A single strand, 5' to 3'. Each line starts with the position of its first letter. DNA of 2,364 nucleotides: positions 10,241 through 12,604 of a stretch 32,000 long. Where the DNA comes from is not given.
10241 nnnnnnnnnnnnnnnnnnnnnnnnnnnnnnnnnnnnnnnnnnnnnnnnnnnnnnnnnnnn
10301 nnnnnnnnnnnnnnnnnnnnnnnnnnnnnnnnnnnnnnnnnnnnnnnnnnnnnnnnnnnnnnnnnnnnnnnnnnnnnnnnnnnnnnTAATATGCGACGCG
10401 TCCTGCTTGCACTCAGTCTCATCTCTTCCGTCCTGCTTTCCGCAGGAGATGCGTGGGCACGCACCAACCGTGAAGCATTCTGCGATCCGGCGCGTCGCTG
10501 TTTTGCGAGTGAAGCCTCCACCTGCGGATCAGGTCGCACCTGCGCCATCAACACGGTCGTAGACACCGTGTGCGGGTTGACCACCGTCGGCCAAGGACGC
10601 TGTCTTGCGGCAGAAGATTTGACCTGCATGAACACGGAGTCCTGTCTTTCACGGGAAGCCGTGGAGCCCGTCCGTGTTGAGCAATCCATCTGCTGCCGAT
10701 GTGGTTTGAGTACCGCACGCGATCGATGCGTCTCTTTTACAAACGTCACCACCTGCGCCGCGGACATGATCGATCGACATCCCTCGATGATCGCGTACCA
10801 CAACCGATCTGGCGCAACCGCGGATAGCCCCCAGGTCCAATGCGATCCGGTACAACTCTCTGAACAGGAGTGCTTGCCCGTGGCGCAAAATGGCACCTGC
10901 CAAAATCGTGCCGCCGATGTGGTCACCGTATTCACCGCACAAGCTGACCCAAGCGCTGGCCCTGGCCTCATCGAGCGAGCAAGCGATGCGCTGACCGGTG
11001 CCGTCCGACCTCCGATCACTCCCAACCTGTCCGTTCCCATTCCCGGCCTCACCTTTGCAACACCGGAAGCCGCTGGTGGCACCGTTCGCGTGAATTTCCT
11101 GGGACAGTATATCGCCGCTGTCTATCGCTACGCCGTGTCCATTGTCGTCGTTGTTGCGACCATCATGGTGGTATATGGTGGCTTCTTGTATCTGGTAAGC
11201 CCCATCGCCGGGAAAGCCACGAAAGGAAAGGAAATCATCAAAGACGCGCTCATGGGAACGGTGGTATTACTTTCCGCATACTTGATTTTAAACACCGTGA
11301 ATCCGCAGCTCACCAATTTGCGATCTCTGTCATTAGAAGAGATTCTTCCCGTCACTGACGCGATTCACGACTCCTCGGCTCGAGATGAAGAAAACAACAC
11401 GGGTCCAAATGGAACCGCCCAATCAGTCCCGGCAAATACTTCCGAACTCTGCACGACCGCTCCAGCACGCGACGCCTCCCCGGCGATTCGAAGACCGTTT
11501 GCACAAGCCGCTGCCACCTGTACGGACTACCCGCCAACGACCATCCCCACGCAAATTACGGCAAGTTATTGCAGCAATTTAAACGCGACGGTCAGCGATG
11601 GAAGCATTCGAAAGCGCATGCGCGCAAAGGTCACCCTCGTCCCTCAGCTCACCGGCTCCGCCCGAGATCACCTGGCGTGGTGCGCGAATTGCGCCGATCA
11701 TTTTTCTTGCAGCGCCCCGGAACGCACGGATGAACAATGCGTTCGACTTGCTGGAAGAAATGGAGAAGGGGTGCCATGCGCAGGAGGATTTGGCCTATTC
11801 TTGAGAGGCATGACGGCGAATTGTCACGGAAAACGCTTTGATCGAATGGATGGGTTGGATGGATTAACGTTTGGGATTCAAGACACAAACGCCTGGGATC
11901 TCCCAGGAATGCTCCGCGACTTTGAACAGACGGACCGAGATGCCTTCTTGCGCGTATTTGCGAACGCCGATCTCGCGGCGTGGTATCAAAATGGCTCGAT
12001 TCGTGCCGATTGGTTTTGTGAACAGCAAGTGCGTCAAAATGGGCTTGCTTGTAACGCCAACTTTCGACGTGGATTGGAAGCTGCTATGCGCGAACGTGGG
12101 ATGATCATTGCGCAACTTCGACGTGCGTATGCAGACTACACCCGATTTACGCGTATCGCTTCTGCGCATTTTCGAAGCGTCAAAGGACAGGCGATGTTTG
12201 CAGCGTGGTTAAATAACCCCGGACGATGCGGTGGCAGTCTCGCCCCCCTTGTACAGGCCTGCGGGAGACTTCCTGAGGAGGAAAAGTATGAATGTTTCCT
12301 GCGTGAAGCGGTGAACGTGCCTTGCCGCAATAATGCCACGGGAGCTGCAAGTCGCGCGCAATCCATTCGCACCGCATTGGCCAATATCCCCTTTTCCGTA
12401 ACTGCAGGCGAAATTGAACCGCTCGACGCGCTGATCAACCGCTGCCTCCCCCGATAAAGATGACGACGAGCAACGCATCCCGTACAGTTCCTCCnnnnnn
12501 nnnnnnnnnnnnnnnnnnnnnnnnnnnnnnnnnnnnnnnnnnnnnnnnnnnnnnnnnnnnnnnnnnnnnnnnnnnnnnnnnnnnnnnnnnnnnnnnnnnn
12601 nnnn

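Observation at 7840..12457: Tandem paralogs with a conserved signal peptide, Cys-rich module and pilin-like hairpin, but swapped C-terminal domains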

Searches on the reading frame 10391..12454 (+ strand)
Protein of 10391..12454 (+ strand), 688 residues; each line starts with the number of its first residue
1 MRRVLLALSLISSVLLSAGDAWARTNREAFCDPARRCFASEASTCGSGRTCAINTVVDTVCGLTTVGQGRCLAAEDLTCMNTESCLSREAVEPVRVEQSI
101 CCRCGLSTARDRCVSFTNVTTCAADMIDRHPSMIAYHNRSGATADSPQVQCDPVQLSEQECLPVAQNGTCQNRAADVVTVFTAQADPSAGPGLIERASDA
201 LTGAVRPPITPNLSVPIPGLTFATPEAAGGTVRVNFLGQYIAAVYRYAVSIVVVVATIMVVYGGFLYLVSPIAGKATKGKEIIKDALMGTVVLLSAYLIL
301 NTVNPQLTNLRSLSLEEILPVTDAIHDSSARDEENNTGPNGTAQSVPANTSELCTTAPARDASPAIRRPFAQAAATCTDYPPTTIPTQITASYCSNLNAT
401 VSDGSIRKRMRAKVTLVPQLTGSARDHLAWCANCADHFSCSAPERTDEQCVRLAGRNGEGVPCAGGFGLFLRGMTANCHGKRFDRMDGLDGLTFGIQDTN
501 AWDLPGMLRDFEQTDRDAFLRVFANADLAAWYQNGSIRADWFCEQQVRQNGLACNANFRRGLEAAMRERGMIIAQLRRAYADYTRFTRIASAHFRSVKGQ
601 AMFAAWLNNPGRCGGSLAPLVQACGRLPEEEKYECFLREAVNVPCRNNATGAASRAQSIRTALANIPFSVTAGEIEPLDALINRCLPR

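Call 3: search_protein_families(library=pfam, proteins=[window:10391-12454:+], max_evalue=1)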
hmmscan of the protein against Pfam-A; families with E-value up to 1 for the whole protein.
window:10391-12454:+ (688 aa): 1 family
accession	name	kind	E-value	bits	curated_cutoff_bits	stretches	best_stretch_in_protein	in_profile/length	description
PF18895.5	T4SS_pilin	-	2.3e-06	28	26.6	1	240-302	8-70/71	Type IV secretion system pilin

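Call 7: search_protein_families(library=ncbifam, proteins=[window:10391-12454:+], max_evalue=0.1)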
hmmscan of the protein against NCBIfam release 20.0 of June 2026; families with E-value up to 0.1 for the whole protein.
window:10391-12454:+ (688 aa): 0 families

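Call 9: search_solved_structures(query=window:10391-12454:+, max_evalue=1)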
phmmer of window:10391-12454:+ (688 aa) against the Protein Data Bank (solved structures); distinct sequences matched with E-value up to 1: 3.
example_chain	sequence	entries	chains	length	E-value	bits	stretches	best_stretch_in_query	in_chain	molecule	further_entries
8blx_A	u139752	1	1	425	0.77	11.4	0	389-446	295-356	Fructosyl Peptide Oxidase mutant (X02A)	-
9hj5_A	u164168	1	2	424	0.79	11.3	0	389-446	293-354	Engineered Fructosyl Peptide Oxidase - D7 mutant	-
8bjy_A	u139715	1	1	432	0.88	11.2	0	389-446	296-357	Fructosyl Peptide Oxidase mutant (X02B)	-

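Call 22: search_protein_families(library=pfam, alignment_id=A1, max_evalue=0.001)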
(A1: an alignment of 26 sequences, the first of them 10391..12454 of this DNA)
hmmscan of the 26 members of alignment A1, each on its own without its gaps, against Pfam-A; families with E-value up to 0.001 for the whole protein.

A. member 1, window:10391-12454:+ (688 aa): 1 family
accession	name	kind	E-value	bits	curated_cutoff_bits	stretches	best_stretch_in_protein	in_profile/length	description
PF18895.5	T4SS_pilin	-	2.3e-06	28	26.6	1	240-302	8-70/71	Type IV secretion system pilin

B. families by the number of members that match (of 26 scanned): 8 families
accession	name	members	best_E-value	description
PF18895.5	T4SS_pilin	19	5.2e-11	Type IV secretion system pilin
PF17909.6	Htr2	2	2.2e-05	Htr2 transmembrane domain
PF01510.30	Amidase_2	1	1.9e-20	N-acetylmuramoyl-L-alanine amidase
PF02557.22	VanY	1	1.2e-10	D-alanyl-D-alanine carboxypeptidase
PF13529.12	Peptidase_C39_2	1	1.4e-10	Peptidase_C39 like family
PF01832.25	Glucosaminidase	1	3.7e-08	Mannosyl-glycoprotein endo-beta-N-acetylglucosaminidase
PF01427.22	Peptidase_M15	1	1.4e-05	D-ala-D-ala dipeptidase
PF06725.17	3D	1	3.4e-05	3D domain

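Call 31: find_related_loci(query=A1, collection=genome_contigs, flank=6000)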
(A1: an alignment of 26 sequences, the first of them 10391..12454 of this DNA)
Query A1 (688 aa) in genome_contigs; peptide patterns used: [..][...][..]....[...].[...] (x = any residue, [..] = any of these).
125 stretches matched a pattern; 112 encode a relative of the query (tblastn E <= 1e-3); the best 80 are kept; 74 distinct loci.
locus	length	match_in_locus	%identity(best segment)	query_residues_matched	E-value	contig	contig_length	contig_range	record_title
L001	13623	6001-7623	41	101-685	6e-59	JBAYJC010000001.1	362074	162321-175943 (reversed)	MAG: Patescibacteria group bacterium isolate SO_2016_GW1_46 scaffold00028_OW334_2016, whole genome shotgun sequence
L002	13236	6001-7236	55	208-688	6e-35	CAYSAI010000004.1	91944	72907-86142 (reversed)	MAG TPA_asm: uncultured Gammaproteobacteria bacterium isolate binchicken_co205_33 genome assembly, contig: NODE_107_leng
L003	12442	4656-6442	53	182-323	1e-31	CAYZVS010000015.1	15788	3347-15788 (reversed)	MAG TPA_asm: uncultured Gammaproteobacteria bacterium isolate SRP128246_co1_414 genome assembly, contig: NODE_8252_lengt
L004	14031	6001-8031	57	208-328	9e-31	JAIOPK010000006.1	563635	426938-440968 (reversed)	MAG: Candidatus Uhrbacteria bacterium isolate LakeFargette_0920_ALND_MAG_54_14 LacPavin_0920_ALND_scaffold_118019, whole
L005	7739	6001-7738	51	208-323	7e-30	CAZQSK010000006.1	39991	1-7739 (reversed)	MAG TPA_asm: uncultured Gammaproteobacteria bacterium isolate binchicken_co105_443 genome assembly, contig: NODE_1157_le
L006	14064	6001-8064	34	93-346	1e-29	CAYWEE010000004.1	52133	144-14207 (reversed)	MAG TPA_asm: uncultured Gammaproteobacteria bacterium isolate SRP278252_co2_287 genome assembly, contig: NODE_1064_lengt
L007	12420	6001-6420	46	208-341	1e-29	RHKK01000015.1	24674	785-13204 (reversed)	MAG: Candidatus Uhrbacteria bacterium isolate UHB N2_1.scaffold_542, whole genome shotgun sequence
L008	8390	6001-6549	39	155-337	1e-29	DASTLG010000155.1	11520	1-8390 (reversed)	MAG TPA_asm: Patescibacteria group bacterium isolate SMAG_U2644 k141_1189222, whole genome shotgun sequence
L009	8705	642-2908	31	98-348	2e-29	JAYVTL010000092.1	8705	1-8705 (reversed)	MAG: Candidatus Uhrbacteria bacterium isolate GL74_UP_concoct_124_sub GL74_UP_concoct_124_sub_91, whole genome shotgun s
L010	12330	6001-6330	51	209-318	3e-29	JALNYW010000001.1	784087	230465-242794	MAG: Patescibacteria group bacterium isolate SO_2017_GW1 bin 229 NODE_44_length_784087_cov_3.662143_OW334_2017, whole ge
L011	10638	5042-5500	43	197-346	4e-29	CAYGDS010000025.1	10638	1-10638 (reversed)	MAG TPA_asm: uncultured Gammaproteobacteria bacterium isolate ERP113451_co3_74 genome assembly, contig: NODE_5196_length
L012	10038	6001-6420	46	208-341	4e-29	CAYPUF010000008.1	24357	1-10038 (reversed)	MAG TPA_asm: uncultured Gammaproteobacteria bacterium isolate SRP093185_co1_134 genome assembly, contig: NODE_1169_lengt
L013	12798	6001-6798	34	98-385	1e-28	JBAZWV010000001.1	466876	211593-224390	MAG: Patescibacteria group bacterium isolate SO_2017_GW1_40 NODE_131_length_466876_cov_1.383163_OW334_2017, whole genome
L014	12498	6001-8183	35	93-319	2e-28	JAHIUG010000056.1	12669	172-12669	MAG: Patescibacteria group bacterium isolate MM_PC_MetaG.mb.242 MM_PC_MetaG.mb.242_k141_868668, whole genome shotgun seq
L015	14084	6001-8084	28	99-425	6e-28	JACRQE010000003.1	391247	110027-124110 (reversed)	MAG: Candidatus Uhrbacteria bacterium isolate NC_groundwater_2005_Pr3_S-0.65um_55_6 SR2-18-Sp65_coassembly_scaffold_9870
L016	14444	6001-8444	32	101-348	5e-28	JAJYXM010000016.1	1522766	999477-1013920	MAG: bacterium isolate FK3.bin42 NODE_1_length_1522766_cov_4.043218, whole genome shotgun sequence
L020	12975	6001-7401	35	209-686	1e-77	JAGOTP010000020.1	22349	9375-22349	Patescibacteria group bacterium isolate Gw_Eff_bin_431 Gw_Eff_4692_length_22349_cov_10.042975, whole genome shotgun sequ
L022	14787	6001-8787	42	80-417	8e-27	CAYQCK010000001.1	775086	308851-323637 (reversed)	MAG TPA_asm: uncultured Gammaproteobacteria bacterium isolate binchicken_co20_219 genome assembly, contig: NODE_3_length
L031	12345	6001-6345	47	209-323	3e-25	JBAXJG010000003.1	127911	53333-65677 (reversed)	MAG: Candidatus Uhrbacteria bacterium isolate ELA369 MAG369_3, whole genome shotgun sequence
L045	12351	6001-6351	40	208-318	1e-23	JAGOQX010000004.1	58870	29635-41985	Patescibacteria group bacterium isolate Gw_Eff_bin_226 Gw_Eff_763_length_58870_cov_6.771530, whole genome shotgun sequen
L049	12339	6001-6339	47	186-310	5e-23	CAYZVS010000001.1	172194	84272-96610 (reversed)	MAG TPA_asm: uncultured Gammaproteobacteria bacterium isolate SRP128246_co1_414 genome assembly, contig: NODE_22_length_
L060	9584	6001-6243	56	233-313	1e-21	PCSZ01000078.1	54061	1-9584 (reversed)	MAG: Candidatus Uhrbacteria bacterium CG22_combo_CG10-13_8_21_14_all_47_17 CG22_scaffold_1210_c, whole genome shotgun se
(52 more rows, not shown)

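Call 43: search_protein_families(library=pfam, alignment_id=A4, max_evalue=0.001)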
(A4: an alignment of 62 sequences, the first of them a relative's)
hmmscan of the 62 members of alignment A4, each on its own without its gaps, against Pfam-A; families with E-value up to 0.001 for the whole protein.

A. member 1, L006:5860-7254:+ (465 aa): 1 family
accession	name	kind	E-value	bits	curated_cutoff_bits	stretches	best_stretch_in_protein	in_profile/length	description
PF18895.5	T4SS_pilin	-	2e-06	28.2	26.6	1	78-139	9-70/71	Type IV secretion system pilin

B. families by the number of members that match (of 62 scanned): 12 families
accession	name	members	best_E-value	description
PF18895.5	T4SS_pilin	41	1.4e-09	Type IV secretion system pilin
PF01427.22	Peptidase_M15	6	2.8e-06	D-ala-D-ala dipeptidase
PF13529.12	Peptidase_C39_2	5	1.6e-14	Peptidase_C39 like family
PF04311.20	DUF459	4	4.9e-12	Protein of unknown function (DUF459)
PF03781.23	FGE-sulfatase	4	6.1e-09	Sulfatase-modifying factor enzyme 1-like domain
PF13472.12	Lipase_GDSL_2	4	1.8e-07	GDSL-like Lipase/Acylhydrolase family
PF01832.25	Glucosaminidase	3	1.1e-05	Mannosyl-glycoprotein endo-beta-N-acetylglucosaminidase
PF01464.25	SLT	2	5.2e-08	Transglycosylase SLT domain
PF03412.21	Peptidase_C39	2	4.2e-06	Peptidase C39 family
PF02557.22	VanY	2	4.3e-05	D-alanyl-D-alanine carboxypeptidase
PF00657.28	Lipase_GDSL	1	0.00023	GDSL-like Lipase/Acylhydrolase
PF23396.1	DUF7103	1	0.00035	Family of unknown function (DUF7103)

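Call 50: search_protein_families(library=phrogs, proteins=[L001:6700-7635:+, L002:6400-7236:+, L020:6400-7422:+], max_evalue=1)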
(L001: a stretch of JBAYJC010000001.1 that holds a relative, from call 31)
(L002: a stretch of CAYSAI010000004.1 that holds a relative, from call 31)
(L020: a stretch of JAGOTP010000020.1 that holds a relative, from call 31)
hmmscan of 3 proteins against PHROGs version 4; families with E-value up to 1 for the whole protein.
L001:6700-7635:+ (312 aa): 0 families

L002:6400-7236:+ (279 aa): 0 families

L020:6400-7422:+ (341 aa): 0 families

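Call 51: search_protein_families(library=pfam, proteins=[L001:6700-7635:+, L002:6400-7236:+, L020:6400-7422:+], max_evalue=10)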
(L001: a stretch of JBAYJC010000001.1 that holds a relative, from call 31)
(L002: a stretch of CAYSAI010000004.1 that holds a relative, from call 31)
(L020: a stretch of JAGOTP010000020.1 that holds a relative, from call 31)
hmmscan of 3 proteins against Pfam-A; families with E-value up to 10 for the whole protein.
L001:6700-7635:+ (312 aa): 0 families

L002:6400-7236:+ (279 aa): 0 families

L020:6400-7422:+ (341 aa): 0 families

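Call 60: search_protein_families(library=pfam, proteins=[L013:9194-10798:+, L016:5908-7959:+, L013:5911-7644:+, L007:5491-7107:+, L022:8050-10086:+, L049:5299-7587:+, L015:5752-7380:+, L031:5515-7155:+, L060:5167-7113:+, L045:5866-7320:+], max_evalue=0.01)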
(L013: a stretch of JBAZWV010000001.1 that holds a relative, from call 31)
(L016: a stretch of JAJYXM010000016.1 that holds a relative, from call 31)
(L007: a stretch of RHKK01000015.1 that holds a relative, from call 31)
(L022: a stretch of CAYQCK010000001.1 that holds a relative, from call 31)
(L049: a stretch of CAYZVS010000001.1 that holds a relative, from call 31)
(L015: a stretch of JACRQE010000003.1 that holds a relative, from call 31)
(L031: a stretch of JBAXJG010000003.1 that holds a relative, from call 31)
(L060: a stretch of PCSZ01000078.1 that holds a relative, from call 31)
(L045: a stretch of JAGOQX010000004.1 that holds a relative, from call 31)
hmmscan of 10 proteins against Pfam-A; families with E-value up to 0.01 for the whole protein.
L013:9194-10798:+ (535 aa): 0 families

L016:5908-7959:+ (684 aa): 1 family
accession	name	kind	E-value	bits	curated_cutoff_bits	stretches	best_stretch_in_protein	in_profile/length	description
PF18895.5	T4SS_pilin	-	0.00019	21.9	26.6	1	153-211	13-71/71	Type IV secretion system pilin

L013:5911-7644:+ (578 aa): 2 families
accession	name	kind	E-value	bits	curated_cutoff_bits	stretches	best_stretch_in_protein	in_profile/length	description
PF03781.23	FGE-sulfatase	-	2.4e-06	27.8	23.3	1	343-395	89-141/255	Sulfatase-modifying factor enzyme 1-like domain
PF18895.5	T4SS_pilin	-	0.0063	17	26.6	1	161-214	16-69/71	Type IV secretion system pilin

L007:5491-7107:+ (539 aa): 1 family
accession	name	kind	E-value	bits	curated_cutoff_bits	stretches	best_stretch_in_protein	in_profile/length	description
PF18895.5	T4SS_pilin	-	3.8e-05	24.1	26.6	1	202-266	7-71/71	Type IV secretion system pilin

L022:8050-10086:+ (679 aa): 1 family
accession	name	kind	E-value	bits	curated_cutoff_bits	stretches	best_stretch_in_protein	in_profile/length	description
PF18895.5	T4SS_pilin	-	0.00038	20.9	26.6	1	153-217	7-71/71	Type IV secretion system pilin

L049:5299-7587:+ (763 aa): 4 families
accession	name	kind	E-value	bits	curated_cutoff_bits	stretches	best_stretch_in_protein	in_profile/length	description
PF04311.20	DUF459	-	2.5e-11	43.8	27.2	1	31-199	3-190/197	Protein of unknown function (DUF459)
PF13472.12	Lipase_GDSL_2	-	6.9e-06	27.1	32.9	1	80-198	58-178/178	GDSL-like Lipase/Acylhydrolase family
PF18895.5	T4SS_pilin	-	1.2e-05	25.8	26.6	1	271-339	3-70/71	Type IV secretion system pilin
PF07359.16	LEAP-2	-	0.0047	17.2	27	0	609-634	41-67/77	Liver-expressed antimicrobial peptide 2 precursor (LEAP-2)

L015:5752-7380:+ (543 aa): 4 families
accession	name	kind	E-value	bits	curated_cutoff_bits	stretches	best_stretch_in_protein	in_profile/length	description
PF18895.5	T4SS_pilin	-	1.2e-06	29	26.6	1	205-267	7-69/71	Type IV secretion system pilin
PF01427.22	Peptidase_M15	-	6.4e-06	26.5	27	1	477-528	140-192/199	D-ala-D-ala dipeptidase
PF02557.22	VanY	-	4.3e-05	23.7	25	1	422-511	25-110/132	D-alanyl-D-alanine carboxypeptidase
PF23396.1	DUF7103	-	0.0092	16.4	27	0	205-258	21-75/159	Family of unknown function (DUF7103)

L031:5515-7155:+ (547 aa): 2 families
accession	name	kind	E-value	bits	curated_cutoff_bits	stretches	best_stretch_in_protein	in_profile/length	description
PF01427.22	Peptidase_M15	-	2.5e-05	24.6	27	1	473-497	162-186/199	D-ala-D-ala dipeptidase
PF18895.5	T4SS_pilin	-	0.00019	21.8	26.6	1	195-255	9-69/71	Type IV secretion system pilin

L060:5167-7113:+ (649 aa): 4 families
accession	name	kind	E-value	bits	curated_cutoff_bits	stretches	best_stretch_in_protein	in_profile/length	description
PF04311.20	DUF459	-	6.5e-08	32.6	27.2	1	106-200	51-161/197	Protein of unknown function (DUF459)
PF13472.12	Lipase_GDSL_2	-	1.8e-07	32.3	32.9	1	105-212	54-177/178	GDSL-like Lipase/Acylhydrolase family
PF18895.5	T4SS_pilin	-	0.00013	22.4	26.6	1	282-348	4-70/71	Type IV secretion system pilin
PF00657.28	Lipase_GDSL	-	0.00023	21.8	23.6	1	35-149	1-116/208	GDSL-like Lipase/Acylhydrolase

L045:5866-7320:+ (485 aa): 1 family
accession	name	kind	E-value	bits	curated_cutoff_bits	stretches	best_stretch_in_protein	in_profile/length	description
PF18895.5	T4SS_pilin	-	4.2e-05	24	26.6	1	84-145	8-69/71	Type IV secretion system pilin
